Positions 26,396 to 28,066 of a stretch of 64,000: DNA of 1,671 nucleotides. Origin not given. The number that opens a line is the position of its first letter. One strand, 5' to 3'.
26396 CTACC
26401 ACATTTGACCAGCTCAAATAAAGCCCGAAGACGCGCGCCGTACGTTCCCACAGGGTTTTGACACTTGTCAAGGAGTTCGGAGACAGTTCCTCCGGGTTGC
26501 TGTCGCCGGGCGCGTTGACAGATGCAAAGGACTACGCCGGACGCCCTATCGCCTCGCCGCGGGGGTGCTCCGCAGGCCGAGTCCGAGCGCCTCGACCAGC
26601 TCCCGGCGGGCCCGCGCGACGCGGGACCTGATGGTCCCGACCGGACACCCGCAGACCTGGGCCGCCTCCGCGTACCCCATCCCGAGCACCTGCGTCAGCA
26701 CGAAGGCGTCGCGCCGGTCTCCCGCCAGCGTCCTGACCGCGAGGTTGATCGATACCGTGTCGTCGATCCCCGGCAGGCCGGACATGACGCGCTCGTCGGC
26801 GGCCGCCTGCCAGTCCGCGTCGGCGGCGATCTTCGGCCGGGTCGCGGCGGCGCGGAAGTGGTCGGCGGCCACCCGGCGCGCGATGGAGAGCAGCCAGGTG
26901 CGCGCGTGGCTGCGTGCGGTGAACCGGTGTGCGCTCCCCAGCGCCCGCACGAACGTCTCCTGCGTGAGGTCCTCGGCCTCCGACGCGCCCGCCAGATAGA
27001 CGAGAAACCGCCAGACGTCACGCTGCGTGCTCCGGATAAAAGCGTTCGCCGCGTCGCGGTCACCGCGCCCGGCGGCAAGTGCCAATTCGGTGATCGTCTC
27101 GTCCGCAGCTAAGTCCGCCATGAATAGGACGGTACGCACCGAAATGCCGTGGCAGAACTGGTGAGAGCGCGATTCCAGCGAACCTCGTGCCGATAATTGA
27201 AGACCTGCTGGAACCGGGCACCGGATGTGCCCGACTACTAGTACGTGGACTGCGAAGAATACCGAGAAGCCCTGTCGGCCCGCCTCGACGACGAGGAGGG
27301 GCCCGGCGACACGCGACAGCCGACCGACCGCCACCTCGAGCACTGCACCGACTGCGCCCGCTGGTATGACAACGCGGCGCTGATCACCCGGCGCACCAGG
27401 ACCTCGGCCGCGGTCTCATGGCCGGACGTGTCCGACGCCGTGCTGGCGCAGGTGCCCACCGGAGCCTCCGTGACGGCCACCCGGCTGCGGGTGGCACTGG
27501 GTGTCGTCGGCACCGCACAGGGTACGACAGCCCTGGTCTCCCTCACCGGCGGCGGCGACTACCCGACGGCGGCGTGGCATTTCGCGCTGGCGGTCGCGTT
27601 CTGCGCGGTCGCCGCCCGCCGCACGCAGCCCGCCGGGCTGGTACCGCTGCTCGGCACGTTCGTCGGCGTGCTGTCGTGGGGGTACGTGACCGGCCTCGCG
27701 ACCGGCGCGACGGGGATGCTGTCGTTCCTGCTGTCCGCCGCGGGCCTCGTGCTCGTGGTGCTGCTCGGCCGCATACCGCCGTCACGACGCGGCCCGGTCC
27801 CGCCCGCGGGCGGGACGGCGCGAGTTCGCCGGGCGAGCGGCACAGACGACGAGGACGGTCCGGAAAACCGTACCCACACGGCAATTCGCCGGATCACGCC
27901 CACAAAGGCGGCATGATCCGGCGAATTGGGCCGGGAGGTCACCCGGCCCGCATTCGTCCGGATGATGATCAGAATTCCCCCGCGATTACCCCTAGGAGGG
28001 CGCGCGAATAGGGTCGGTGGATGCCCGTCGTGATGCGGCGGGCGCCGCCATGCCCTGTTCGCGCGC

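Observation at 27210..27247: Identical ECF-type promoter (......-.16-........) upstream of the anti-sigma gene and of the isonitrile/NRPS/transport operon (second copy 37690-37718, minus strand)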

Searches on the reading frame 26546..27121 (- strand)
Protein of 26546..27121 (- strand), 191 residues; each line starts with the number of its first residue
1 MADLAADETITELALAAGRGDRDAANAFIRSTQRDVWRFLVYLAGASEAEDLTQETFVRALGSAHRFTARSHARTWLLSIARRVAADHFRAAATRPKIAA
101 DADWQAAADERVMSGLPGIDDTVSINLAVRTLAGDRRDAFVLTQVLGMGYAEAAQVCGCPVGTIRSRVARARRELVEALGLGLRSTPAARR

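Call 12: search_solved_structures(query=window:26546-27121:-, max_evalue=0.001, show_alignments=2)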
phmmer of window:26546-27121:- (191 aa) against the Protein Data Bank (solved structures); distinct sequences matched with E-value up to 0.001: 23.
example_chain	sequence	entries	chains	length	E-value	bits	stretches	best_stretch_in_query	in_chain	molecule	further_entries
2o7g_A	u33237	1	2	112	1.8e-30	109.4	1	4-101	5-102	Probable RNA polymerase sigma-C factor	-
8z6g_B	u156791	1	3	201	2.4e-17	66.7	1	12-183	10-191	RNA polymerase sigma factor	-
6in7_B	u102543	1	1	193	2.6e-17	66.6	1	12-181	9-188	RNA polymerase sigma-H factor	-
5uxx_A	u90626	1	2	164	5.8e-17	65.4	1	46-179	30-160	RNA polymerase sigma factor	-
2o8x_A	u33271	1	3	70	5.9e-17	65.4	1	118-176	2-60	Probable RNA polymerase sigma-C factor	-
6jbq_F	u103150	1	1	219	4e-14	56.2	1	6-175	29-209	ECF RNA polymerase sigma-E factor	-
1or7_A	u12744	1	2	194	5e-14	55.9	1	16-175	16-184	RNA polymerase sigma-E factor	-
6dxo_A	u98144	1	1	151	1.3e-11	48.1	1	19-93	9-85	RNA polymerase ECF-subfamily sigma factor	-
9m9d_F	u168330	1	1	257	1.5e-10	44.6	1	27-179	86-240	ECF RNA polymerase sigma factor SigE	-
9m9e_F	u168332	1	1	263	1.6e-10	44.5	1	27-179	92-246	ECF RNA polymerase sigma factor SigE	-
9m98_F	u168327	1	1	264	1.6e-10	44.5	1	27-179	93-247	ECF RNA polymerase sigma factor SigE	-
5zx2_F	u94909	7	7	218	2.8e-10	43.6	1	45-178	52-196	ECF RNA polymerase sigma factor SigH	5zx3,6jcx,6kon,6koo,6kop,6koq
5wuq_A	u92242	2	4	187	1.3e-09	41.5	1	18-176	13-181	ECF RNA polymerase sigma factor SigW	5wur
6jcy_F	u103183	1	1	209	2.5e-09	40.6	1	45-178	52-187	ECF RNA polymerase sigma factor SigH,ECF RNA polymerase sigma factor SigE,ECF RNA polymera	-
6dv9_F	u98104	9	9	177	1.8e-08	37.8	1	34-175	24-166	ECF RNA polymerase sigma factor SigL | RNA polymerase sigma factor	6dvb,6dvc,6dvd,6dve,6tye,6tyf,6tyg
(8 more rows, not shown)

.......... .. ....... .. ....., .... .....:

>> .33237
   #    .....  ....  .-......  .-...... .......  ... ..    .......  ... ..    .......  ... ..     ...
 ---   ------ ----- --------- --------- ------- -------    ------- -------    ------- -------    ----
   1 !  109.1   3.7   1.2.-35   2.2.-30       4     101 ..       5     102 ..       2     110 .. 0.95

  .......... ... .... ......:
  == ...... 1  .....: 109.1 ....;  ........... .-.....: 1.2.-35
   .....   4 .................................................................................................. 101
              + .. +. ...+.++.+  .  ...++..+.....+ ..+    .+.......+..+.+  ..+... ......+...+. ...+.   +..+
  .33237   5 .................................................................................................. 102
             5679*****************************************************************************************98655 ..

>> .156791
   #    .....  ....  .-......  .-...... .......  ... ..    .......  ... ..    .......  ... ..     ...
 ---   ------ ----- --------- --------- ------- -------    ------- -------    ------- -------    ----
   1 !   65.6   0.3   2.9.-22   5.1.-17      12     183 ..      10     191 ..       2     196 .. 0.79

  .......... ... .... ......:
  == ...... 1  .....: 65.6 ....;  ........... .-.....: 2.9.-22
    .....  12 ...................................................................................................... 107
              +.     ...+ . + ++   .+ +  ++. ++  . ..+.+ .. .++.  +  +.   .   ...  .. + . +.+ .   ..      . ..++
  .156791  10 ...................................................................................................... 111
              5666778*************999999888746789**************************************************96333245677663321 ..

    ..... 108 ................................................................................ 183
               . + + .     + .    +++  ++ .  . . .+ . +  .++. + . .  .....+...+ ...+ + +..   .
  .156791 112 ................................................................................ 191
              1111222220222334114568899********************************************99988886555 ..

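Call 13: search_protein_families(library=ncbifam, proteins=[window:26546-27121:-], max_evalue=0.01)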
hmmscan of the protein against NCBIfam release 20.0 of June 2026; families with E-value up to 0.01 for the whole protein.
window:26546-27121:- (191 aa): 89 families (the best 25 are shown)
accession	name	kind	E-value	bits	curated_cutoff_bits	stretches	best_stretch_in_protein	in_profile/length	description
NF007231.0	PRK09649.1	equivalog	4.9e-58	196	219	1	5-176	6-175/185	RNA polymerase sigma factor SigC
NF009187.0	PRK12535.1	equivalog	6.1e-55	185.9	290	1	6-179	9-182/197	RNA polymerase sigma factor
NF009166.1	PRK12513.1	equivalog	3.6e-25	88.8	206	1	11-179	10-186/193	RNA polymerase sigma factor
NF007216.0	PRK09638.1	equivalog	2.9e-22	79.3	194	1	12-178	7-173/180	RNA polymerase sigma factor SigY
NF007225.0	PRK09643.1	equivalog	1.5e-21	77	190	1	11-181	15-184/204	RNA polymerase sigma factor SigM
NF007227.0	PRK09645.1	subfamily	1.6e-21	77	202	1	25-179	15-170/177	sigma-70 family RNA polymerase sigma factor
NF009199.0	PRK12547.1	subfamily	1.6e-21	76.6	219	1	46-181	30-162/184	RNA polymerase sigma factor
NF009171.0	PRK12518.1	equivalog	1.3e-20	74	208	1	5-177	9-182/191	RNA polymerase sigma factor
NF009164.0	PRK12511.1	equivalog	1.5e-20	73.4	185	1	46-175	28-155/182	RNA polymerase sigma factor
TIGR02939.1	RpoE_Sigma70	equivalog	1.8e-20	73.8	236.15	1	16-176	13-183/190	RNA polymerase sigma factor RpoE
NF009192.0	PRK12540.1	equivalog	2.1e-20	73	307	1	38-179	20-159/182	RNA polymerase sigma factor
TIGR02937.1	sigma70-ECF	superfamily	1.4e-19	70.3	42.9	1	23-179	1-165/165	sigma-70 family RNA polymerase sigma factor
NF007220.0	PRK09639.1-5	equivalog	3.9e-19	69.1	260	1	33-171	13-156/181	RNA polymerase sigma factor SigX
NF009198.0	PRK12546.1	equivalog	5.6e-19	68.6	270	1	46-181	31-163/188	RNA polymerase sigma factor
NF009169.0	PRK12516.1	equivalog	9.9e-19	67.5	321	1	39-180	26-165/188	RNA polymerase sigma factor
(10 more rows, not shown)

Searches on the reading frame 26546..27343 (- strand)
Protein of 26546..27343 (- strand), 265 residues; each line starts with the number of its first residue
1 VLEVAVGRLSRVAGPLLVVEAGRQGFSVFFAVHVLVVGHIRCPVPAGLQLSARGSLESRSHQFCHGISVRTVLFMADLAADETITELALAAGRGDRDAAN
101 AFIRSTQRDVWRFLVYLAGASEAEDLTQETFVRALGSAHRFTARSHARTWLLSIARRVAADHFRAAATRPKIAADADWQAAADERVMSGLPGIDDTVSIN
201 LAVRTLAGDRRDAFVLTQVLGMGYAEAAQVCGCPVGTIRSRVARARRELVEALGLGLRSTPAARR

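Call 8: search_protein_families(library=pfam, proteins=[window:26546-27343:-], max_evalue=0.01)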
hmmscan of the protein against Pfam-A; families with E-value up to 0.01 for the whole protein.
window:26546-27343:- (265 aa): 3 families
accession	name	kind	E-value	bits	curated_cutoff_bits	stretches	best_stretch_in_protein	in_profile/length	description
PF04542.20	Sigma70_r2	-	4.3e-15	55.7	24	1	103-167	2-69/71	Sigma-70 region 2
PF08281.18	Sigma70_r4_2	-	5.6e-14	52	25.7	1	199-249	4-54/54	Sigma-70, region 4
PF04545.22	Sigma70_r4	-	0.0018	18.2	24.1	1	205-249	4-48/50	Sigma-70, region 4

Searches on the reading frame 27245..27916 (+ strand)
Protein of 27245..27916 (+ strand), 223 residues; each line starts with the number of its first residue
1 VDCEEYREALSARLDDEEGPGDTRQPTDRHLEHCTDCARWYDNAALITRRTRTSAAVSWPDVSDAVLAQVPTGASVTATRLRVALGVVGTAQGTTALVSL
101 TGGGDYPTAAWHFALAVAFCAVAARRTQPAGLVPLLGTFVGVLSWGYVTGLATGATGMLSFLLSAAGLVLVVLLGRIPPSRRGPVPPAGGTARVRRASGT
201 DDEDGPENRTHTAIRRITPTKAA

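Call 8: search_protein_families(library=pfam, proteins=[window:27245-27916:+], max_evalue=0.01)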
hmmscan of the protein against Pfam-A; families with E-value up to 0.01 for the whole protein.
window:27245-27916:+ (223 aa): 1 family
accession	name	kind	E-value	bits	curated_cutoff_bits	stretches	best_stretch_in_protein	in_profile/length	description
PF13490.11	zf-HC2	-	8.2e-05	23.1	22.2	1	3-38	1-35/35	Putative zinc-finger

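Call 13: search_protein_families(library=ncbifam, proteins=[window:27245-27916:+], max_evalue=0.01)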
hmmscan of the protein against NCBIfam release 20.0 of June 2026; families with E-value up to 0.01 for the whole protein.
window:27245-27916:+ (223 aa): 1 family
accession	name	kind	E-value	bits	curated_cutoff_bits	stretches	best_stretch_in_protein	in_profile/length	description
TIGR03988.1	antisig_RsrA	equivalog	0.00057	19.9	62.5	1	2-44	1-42/77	mycothiol system anti-sigma-R factor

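Call 31: find_homologous_proteins(query=window:27245-27916:+, max_evalue=0.001)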
Query window:27245-27916:+ (223 aa): 262 proteins with E <= 0.001 among 5362 candidates; the best 120 are listed.
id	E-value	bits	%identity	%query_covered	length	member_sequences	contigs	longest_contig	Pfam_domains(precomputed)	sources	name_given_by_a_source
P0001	2.2e-141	487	100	100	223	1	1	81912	-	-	-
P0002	3.6e-108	378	80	100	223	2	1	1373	-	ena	-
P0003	1.4e-103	363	76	100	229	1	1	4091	-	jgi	-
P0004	1.3e-101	357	76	100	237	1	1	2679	-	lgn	-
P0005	6.7e-99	348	74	100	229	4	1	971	-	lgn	-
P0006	5.4e-97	342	72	100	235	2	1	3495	-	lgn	-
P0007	1.1e-94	334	73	100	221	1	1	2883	-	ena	-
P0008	2.4e-94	333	72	100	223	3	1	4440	-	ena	-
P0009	2.9e-94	333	73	100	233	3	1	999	-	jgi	jgi:predicted anti-sigma-YlaC factor YlaD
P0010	2.3e-93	330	74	100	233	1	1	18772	-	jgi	jgi:predicted anti-sigma-YlaC factor YlaD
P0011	1.6e-92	327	70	100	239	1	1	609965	-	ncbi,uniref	ncbi:hypothetical protein [Actinophytocola glycyrrhizae]|uniref:Anti-sigma-YlaC factor YlaD n=1 Tax=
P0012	4.1e-91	323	65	100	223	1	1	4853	-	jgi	jgi:predicted anti-sigma-YlaC factor YlaD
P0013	1.0e-89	318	68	100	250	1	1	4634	-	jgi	jgi:hypothetical protein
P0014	3.3e-89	316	71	100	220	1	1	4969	-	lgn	-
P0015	6.5e-89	315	73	91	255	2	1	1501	-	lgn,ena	-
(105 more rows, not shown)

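Call 79: search_protein_representatives(alignment_id=A2)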
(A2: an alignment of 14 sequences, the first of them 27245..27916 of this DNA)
Query: 14 sequences, 251 profile positions. Proteins with E-value up to 0.001 (for the whole library): 7344; up to 1e-10: 1466; up to 1e-30: 400. The best 150 are listed.
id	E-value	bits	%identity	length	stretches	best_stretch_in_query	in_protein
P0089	5.5e-96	337.3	-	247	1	1-251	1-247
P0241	3.5e-75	269.2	-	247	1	1-249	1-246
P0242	9.8e-74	264.4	-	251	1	2-250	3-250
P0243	1.7e-73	263.6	-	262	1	1-249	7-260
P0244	7.6e-73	261.5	-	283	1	1-235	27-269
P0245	9.7e-72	257.9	-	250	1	1-248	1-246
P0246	7.7e-71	254.9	-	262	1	1-245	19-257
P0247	1.1e-70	254.4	-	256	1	1-220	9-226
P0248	3.1e-70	252.9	-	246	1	1-237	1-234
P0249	9.6e-70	251.3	-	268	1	1-249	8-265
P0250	7.5e-69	248.4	-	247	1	2-221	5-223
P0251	8.8e-69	248.2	-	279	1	2-234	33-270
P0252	1.2e-68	247.7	-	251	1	1-251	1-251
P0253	1.3e-68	247.6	-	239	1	1-219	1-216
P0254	3.5e-67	242.9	-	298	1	1-233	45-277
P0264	5.8e-64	232.4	-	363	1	1-201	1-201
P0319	1.5e-53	198.3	-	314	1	1-246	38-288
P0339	1.9e-51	191.4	-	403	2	59-221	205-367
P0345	7.2e-51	189.5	-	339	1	1-239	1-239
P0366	1.1e-47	179.1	-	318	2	64-209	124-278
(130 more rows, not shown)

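Call 80: search_protein_families(library=pfam, proteins=[P0339, P0264, P0345, P0366, P0319], max_evalue=0.001)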
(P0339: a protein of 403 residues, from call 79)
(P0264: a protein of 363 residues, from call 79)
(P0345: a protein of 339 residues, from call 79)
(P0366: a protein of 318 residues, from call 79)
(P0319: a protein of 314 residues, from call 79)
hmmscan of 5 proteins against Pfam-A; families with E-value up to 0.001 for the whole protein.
P0339 (403 aa): 1 family
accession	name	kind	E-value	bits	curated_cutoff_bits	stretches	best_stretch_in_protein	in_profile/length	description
PF13490.11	zf-HC2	-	1.6e-07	31.7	22.2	1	11-45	1-35/35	Putative zinc-finger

P0264 (363 aa): 1 family
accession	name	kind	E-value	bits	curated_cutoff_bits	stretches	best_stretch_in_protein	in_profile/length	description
PF13490.11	zf-HC2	-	6.1e-05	23.5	22.2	1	3-36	1-34/35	Putative zinc-finger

P0345 (339 aa): 1 family
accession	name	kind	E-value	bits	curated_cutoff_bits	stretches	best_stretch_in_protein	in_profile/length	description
PF13490.11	zf-HC2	-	1.4e-06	28.7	22.2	1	3-37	1-35/35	Putative zinc-finger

P0366 (318 aa): 1 family
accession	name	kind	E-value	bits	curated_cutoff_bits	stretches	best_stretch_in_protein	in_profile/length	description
PF13490.11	zf-HC2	-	2.7e-09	37.4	22.2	1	19-53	1-35/35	Putative zinc-finger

P0319 (314 aa): 1 family
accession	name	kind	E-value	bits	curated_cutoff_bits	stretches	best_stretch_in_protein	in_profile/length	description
PF13490.11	zf-HC2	-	4.1e-11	43.2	22.2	1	40-74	1-35/35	Putative zinc-finger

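Call 85: predict_structure(alignment_id=A2)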
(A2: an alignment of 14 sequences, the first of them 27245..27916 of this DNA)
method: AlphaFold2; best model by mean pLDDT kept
length: 223 residues; sequences in the alignment: 14
mean_pLDDT: 76.2   pTM: 0.54
mean pLDDT of the five models: 76.2, 74.7, 72.0, 71.7, 70.6
residues with pLDDT >= 90: 63; 70-90: 90; 50-70: 34; < 50: 36
segments of 3 or more residues with pLDDT < 50: 190-223
pLDDT, mean of each block of 10 residues (from residue 1): 84 82 79 90 85 61 57 74 95 93 88 93 84 87 85 83 92 82 52 47 45 44 41
secondary structure, 60 per line:
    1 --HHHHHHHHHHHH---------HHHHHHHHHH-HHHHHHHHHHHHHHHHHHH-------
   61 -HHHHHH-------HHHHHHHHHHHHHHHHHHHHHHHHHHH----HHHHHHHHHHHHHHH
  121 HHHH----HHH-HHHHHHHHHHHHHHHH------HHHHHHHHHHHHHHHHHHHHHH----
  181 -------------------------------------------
elements in order: H3-14 H24-33 H35-53 H62-67 H75-101 H106-124 H133-148 H155-176

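Call 87: fold_search(model_id=the predicted structure, library=pdb)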
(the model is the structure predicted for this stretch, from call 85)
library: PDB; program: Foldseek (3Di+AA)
matches with E <= 10: 74; with E <= 0.001: 0
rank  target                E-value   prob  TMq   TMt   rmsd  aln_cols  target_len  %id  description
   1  4o93_D                1.3e+00  0.18  0.20  0.18  18.9       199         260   15  Crystal structure of Thermus thermophilis transhydrogeanse domain II dimer (released 2014-12-31)
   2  7a0g_DDD              1.3e+00  0.07  0.13  0.10  28.6       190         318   17  Structure of the SmhB pore of the tripartite alpha-pore forming toxin, Smh, from Serratia marcescens. (released 2021-03-31)
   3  7zjr                  2.0e+00  0.20  0.25  0.22   8.8       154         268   12  X-ray structure of the periplasmic region of PilJ from P. aeruginosa (released 2022-04-27)
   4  4o9u_B                2.4e+00  0.07  0.17  0.11  19.8       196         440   17  Mechanism of transhydrogenase coupling proton translocation and hydride transfer (released 2015-01-28)
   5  6rd4_M                2.7e+00  0.04  0.15  0.15  20.7       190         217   13  CryoEM structure of Polytomella F-ATP synthase, Full dimer, composite map (released 2019-07-03)
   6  9rld_C                2.8e+00  0.05  0.13  0.09  19.7       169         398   15  LolCDE complex with Lpp lipoprotein (released 2026-01-21)
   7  2rld_A                3.1e+00  0.21  0.26  0.40   6.0       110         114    8  CRYSTAL STRUCTURE OF A PROTEIN WITH UNKNOWN FUNCTION FROM S23 RIBOSOMAL PROTEIN FAMILY (BT_0352) FROM BACTEROIDES THET (released 2007-10-30)
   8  4o9t_B                3.1e+00  0.06  0.17  0.16  19.1       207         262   17  Mechanism of transhydrogenase coupling proton translocation and hydride transfer (released 2014-06-11)
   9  5kw2                  3.3e+00  0.12  0.20  0.12  10.7       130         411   22  The extra-helical binding site of GPR40 and the structural basis for allosteric agonism and incretin stimulation (released 2018-05-02)
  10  6f36_M                3.3e+00  0.03  0.14  0.14  22.9       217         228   12  Polytomella Fo model (released 2017-12-20)
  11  8xks_J                3.6e+00  0.21  0.34  0.28  16.5       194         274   12  The cryo-EM structure of Orf2971-FtsHi motor complex (released 2024-12-04)
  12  5fjd_A                3.8e+00  0.33  0.28  0.48   5.7       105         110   10  APO-CSP1 (COPPER STORAGE PROTEIN 1) FROM METHYLOSINUS TRICHOSPORIUM OB3B (released 2015-11-18)
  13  9vj4_B                3.8e+00  0.12  0.21  0.26   9.2       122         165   10  Structure of a membrane-bound inositol phosphorylceramide synthase and ceramide complex (released 2026-03-11)
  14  7udm_A                3.8e+00  0.07  0.20  0.16  21.1       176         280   14  Crystal structure of designed helical repeat protein RPB_PLP1_R6 in alternative conformation 1 (with peptide) (released 2023-03-22)
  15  4o93_B                3.8e+00  0.06  0.17  0.16  19.2       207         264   17  Crystal structure of Thermus thermophilis transhydrogeanse domain II dimer (released 2014-12-31)
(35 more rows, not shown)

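Call 88: search_solved_structures(query=A2, max_evalue=1, show_alignments=2)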
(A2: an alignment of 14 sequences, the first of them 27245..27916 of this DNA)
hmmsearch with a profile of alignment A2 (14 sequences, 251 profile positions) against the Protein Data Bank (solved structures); distinct sequences matched with E-value up to 1: 1.
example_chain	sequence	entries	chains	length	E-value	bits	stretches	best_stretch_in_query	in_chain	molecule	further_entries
5wuq_C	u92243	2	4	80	3.5e-07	33.2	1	11-75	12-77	Anti-sigma-W factor RsiW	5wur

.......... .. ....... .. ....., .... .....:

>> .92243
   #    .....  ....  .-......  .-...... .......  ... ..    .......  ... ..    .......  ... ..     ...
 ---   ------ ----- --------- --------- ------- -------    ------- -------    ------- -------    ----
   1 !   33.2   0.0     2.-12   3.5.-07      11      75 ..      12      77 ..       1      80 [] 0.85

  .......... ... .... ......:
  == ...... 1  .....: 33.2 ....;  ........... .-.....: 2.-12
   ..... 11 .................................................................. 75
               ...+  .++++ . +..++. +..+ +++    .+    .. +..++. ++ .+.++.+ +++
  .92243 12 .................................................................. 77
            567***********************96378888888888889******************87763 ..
